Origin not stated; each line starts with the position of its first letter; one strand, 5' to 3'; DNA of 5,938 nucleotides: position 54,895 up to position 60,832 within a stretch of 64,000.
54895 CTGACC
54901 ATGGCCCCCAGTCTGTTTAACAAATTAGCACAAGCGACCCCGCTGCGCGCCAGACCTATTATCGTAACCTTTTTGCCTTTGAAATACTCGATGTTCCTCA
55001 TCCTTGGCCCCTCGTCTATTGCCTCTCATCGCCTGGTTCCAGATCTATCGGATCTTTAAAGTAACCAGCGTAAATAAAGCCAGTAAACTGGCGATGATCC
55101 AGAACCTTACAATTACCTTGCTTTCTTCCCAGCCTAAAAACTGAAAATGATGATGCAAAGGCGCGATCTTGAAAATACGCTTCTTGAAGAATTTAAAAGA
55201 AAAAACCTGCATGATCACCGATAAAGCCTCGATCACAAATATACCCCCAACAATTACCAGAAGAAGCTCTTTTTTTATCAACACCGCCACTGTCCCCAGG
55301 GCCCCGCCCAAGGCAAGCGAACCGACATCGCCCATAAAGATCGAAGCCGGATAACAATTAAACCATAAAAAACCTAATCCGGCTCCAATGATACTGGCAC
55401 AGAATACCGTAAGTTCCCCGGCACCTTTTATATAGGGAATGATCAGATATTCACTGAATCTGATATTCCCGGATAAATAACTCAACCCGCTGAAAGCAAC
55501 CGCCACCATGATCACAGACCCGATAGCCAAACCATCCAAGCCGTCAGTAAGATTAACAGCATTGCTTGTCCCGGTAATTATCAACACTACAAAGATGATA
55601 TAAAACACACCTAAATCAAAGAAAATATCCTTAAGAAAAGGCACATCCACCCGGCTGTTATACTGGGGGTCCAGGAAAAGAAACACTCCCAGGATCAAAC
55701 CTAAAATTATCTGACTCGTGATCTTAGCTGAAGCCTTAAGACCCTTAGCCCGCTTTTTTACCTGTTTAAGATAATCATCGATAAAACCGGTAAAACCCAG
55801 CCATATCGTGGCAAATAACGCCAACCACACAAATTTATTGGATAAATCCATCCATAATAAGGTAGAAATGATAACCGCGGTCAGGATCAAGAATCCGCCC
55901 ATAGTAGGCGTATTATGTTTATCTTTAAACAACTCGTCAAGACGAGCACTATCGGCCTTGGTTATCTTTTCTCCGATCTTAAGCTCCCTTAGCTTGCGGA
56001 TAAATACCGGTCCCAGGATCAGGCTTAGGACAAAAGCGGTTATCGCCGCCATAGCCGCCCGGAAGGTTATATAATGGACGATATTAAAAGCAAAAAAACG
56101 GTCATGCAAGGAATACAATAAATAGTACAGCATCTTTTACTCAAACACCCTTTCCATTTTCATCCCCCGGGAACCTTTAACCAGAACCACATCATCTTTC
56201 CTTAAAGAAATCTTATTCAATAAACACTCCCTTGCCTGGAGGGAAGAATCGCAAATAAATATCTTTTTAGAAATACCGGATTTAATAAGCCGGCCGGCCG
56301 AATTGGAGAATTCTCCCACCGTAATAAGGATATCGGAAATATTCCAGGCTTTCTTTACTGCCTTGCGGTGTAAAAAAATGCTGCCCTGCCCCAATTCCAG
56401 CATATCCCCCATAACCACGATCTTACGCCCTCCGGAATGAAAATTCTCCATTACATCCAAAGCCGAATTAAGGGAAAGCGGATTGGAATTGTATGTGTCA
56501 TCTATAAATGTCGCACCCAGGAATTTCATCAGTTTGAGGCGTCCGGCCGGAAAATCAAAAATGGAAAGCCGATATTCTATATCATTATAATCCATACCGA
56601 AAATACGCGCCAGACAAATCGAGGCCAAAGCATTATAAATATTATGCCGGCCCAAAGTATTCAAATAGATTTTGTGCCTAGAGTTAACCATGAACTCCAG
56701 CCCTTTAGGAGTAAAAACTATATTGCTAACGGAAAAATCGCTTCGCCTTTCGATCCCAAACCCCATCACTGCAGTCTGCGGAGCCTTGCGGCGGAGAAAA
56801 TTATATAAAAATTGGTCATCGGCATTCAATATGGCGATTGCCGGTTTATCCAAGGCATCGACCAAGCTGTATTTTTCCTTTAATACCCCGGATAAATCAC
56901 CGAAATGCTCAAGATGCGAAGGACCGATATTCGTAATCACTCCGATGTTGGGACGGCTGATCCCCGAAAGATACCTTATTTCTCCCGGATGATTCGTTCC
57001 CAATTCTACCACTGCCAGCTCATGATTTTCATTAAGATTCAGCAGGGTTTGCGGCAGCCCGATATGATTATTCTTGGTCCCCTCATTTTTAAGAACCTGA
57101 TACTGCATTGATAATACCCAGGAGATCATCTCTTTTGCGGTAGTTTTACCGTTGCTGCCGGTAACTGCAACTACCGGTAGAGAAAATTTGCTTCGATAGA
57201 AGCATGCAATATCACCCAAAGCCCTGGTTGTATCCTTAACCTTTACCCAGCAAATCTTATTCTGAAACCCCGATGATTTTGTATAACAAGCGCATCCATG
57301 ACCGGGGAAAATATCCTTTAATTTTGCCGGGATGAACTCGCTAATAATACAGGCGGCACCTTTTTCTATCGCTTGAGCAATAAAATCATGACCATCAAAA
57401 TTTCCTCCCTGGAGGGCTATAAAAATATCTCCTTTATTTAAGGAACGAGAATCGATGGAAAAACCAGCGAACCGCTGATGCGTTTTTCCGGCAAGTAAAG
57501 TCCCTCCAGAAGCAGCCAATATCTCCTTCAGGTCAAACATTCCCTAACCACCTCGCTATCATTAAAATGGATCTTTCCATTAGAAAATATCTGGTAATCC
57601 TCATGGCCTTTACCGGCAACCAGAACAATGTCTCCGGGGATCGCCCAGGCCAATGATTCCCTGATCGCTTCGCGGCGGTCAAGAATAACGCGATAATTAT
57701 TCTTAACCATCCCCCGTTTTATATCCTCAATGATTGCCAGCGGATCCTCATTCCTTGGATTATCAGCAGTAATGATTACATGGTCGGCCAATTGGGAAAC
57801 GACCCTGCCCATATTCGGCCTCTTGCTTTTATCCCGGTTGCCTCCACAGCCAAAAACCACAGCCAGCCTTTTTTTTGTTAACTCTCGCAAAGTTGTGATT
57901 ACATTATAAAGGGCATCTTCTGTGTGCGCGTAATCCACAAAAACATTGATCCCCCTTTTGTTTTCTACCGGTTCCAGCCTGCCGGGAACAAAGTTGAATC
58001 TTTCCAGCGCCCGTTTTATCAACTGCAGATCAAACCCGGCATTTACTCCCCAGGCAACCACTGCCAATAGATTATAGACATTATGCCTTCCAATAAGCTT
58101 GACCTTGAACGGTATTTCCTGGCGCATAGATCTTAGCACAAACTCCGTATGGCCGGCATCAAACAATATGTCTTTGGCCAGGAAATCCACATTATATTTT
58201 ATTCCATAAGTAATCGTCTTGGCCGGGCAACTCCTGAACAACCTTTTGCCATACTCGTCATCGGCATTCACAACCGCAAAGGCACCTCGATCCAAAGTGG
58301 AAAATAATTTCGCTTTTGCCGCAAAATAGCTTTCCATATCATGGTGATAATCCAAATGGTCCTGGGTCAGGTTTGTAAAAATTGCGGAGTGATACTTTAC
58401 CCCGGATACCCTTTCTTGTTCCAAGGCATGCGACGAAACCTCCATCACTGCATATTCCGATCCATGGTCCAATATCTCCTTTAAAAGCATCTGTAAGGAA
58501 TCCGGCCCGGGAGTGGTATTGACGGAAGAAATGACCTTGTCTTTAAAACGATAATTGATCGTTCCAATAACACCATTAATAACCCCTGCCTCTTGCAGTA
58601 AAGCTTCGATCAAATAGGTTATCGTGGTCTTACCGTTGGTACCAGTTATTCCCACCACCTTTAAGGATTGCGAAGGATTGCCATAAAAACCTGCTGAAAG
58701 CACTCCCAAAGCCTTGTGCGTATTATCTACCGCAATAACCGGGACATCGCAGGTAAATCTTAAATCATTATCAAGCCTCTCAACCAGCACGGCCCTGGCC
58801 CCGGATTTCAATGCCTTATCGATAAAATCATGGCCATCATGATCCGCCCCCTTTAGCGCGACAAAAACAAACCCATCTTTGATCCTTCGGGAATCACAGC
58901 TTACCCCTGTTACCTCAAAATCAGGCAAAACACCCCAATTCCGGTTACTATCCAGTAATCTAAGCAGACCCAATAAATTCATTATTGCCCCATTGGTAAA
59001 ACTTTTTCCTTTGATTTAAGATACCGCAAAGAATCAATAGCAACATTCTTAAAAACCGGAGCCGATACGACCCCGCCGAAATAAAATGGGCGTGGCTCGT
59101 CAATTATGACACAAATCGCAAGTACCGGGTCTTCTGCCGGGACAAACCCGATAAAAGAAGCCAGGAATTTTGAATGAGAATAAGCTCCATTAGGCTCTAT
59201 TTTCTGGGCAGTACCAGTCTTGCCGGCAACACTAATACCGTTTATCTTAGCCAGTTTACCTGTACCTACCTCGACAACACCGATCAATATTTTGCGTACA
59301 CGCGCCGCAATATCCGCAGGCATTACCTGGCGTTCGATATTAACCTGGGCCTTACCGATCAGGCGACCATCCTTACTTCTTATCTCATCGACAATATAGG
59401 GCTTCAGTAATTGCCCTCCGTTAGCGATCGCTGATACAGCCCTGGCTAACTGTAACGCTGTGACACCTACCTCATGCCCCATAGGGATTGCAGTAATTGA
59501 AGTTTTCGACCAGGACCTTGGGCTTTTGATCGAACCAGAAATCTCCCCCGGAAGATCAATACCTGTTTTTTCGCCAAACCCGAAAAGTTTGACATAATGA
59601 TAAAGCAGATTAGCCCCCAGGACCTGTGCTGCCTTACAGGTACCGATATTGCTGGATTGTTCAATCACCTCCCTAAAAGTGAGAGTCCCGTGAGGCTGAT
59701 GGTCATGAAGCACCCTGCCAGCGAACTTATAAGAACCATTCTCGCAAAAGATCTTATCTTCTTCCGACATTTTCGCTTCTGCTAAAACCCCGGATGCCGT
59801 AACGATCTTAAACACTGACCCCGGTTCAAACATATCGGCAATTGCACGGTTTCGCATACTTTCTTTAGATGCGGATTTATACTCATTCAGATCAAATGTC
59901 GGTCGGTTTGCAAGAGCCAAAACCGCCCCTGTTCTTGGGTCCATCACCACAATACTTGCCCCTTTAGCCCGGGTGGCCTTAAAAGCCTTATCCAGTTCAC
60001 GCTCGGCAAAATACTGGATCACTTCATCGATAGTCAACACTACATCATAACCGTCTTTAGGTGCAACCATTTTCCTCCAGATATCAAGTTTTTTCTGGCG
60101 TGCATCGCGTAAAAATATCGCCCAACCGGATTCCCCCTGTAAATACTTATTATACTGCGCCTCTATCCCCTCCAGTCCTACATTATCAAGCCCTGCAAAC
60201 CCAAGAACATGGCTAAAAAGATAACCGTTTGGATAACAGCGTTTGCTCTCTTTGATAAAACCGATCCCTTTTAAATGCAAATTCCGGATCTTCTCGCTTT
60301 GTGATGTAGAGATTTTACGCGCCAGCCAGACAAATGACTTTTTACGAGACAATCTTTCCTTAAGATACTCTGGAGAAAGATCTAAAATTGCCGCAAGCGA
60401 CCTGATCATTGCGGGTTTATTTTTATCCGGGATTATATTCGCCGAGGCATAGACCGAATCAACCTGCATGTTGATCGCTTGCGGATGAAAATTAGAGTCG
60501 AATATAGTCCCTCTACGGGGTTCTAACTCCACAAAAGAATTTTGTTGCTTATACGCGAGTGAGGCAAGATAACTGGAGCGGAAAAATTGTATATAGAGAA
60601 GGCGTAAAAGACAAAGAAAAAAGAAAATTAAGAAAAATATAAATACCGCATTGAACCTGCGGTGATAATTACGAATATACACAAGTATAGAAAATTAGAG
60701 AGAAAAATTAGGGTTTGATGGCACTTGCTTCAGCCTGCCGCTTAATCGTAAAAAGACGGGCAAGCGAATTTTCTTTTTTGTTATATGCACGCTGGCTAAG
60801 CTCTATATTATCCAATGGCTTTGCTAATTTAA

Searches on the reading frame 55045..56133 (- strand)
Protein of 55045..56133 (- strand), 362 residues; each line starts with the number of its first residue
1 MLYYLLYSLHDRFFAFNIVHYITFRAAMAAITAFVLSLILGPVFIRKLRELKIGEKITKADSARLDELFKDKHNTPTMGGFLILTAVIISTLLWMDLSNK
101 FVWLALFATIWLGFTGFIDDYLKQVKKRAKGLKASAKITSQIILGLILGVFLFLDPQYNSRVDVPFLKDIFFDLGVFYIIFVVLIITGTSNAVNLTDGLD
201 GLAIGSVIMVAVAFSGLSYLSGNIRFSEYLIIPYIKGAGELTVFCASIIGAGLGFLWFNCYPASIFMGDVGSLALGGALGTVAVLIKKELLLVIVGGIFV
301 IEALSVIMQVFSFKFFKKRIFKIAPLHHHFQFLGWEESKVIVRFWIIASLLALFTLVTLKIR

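Call 26: search_protein_families(library=pfam, proteins=[window:55045-56133:-], max_evalue=0.0001)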
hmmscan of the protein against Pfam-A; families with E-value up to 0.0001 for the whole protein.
window:55045-56133:- (362 aa): 1 family
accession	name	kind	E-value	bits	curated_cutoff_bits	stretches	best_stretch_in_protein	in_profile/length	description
PF00953.26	Glycos_transf_4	-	1.5e-33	116.5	27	1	103-285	2-158/160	Glycosyl transferase family 4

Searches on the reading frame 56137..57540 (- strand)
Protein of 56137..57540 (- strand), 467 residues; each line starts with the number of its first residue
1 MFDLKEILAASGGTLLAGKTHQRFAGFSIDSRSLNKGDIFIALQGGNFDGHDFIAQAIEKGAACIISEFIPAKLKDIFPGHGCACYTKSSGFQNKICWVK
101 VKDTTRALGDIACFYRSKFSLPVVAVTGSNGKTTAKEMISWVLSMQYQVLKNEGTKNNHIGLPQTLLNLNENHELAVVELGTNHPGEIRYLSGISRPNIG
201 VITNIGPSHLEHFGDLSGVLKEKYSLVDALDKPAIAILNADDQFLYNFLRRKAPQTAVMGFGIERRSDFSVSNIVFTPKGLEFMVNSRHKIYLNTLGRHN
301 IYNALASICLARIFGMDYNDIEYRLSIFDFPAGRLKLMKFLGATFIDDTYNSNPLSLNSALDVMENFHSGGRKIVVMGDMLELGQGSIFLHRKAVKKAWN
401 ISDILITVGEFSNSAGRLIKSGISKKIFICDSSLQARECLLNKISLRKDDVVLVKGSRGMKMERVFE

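Call 83: search_protein_families(library=pfam, proteins=[window:56137-57540:-], max_evalue=1)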
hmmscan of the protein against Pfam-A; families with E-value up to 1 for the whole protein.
window:56137-57540:- (467 aa): 3 families
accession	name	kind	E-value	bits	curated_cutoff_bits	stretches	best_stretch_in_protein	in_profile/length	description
PF08245.18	Mur_ligase_M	-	3.4e-47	161.5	24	1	126-311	1-200/200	Mur ligase middle domain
PF02875.26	Mur_ligase_C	-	3.6e-15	57.3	28.4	1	333-458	1-127/127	Mur ligase, glutamate ligase domain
PF01225.30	Mur_ligase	-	3.6e-09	37.3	21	1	26-68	4-51/95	Mur ligase family, catalytic domain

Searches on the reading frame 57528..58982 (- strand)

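Call 83: search_protein_families(library=pfam, proteins=[window:57528-58982:-], max_evalue=1)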
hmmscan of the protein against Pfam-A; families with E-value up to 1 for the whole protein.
window:57528-58982:- (484 aa): 3 families
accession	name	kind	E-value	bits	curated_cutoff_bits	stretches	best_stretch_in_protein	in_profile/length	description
PF08245.18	Mur_ligase_M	-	2e-57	194.8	24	1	112-310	1-198/200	Mur ligase middle domain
PF02875.26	Mur_ligase_C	-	8.7e-35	120.8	28.4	1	334-459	1-127/127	Mur ligase, glutamate ligase domain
PF01225.30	Mur_ligase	-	9.9e-14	51.9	21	1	23-100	1-95/95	Mur ligase family, catalytic domain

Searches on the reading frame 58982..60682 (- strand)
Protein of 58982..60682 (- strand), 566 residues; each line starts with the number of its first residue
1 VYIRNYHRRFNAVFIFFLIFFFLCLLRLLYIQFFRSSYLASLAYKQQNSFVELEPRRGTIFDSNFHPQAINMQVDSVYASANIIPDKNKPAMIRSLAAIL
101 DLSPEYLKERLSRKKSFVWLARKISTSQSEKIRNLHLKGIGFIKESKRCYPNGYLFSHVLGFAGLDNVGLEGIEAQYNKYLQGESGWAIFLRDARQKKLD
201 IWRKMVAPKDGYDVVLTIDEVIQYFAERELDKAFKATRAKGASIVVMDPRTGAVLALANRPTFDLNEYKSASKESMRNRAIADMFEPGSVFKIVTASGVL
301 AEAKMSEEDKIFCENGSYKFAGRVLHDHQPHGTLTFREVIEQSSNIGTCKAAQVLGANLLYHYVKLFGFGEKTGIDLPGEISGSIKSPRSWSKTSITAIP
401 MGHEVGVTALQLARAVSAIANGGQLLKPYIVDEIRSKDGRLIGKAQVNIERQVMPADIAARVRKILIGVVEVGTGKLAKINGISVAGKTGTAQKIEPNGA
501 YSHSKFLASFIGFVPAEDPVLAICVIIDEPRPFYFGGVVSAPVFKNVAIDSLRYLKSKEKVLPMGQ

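Call 83: search_protein_families(library=pfam, proteins=[window:58982-60682:-], max_evalue=1)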
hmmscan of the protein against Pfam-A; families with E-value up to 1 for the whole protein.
window:58982-60682:- (566 aa): 3 families
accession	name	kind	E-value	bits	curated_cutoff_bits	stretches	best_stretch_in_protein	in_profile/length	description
PF00905.27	Transpeptidase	-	5.3e-78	262.7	22.1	1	243-547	2-297/299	Penicillin binding protein transpeptidase domain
PF03717.20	PBP_dimer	-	4.7e-20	73.2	24.4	1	54-197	3-174/180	Penicillin-binding Protein dimerisation domain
PF21922.1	PBP_dimer_2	-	2.3e-05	25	27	1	147-186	24-62/83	Penicillin binding protein A dimerisation domain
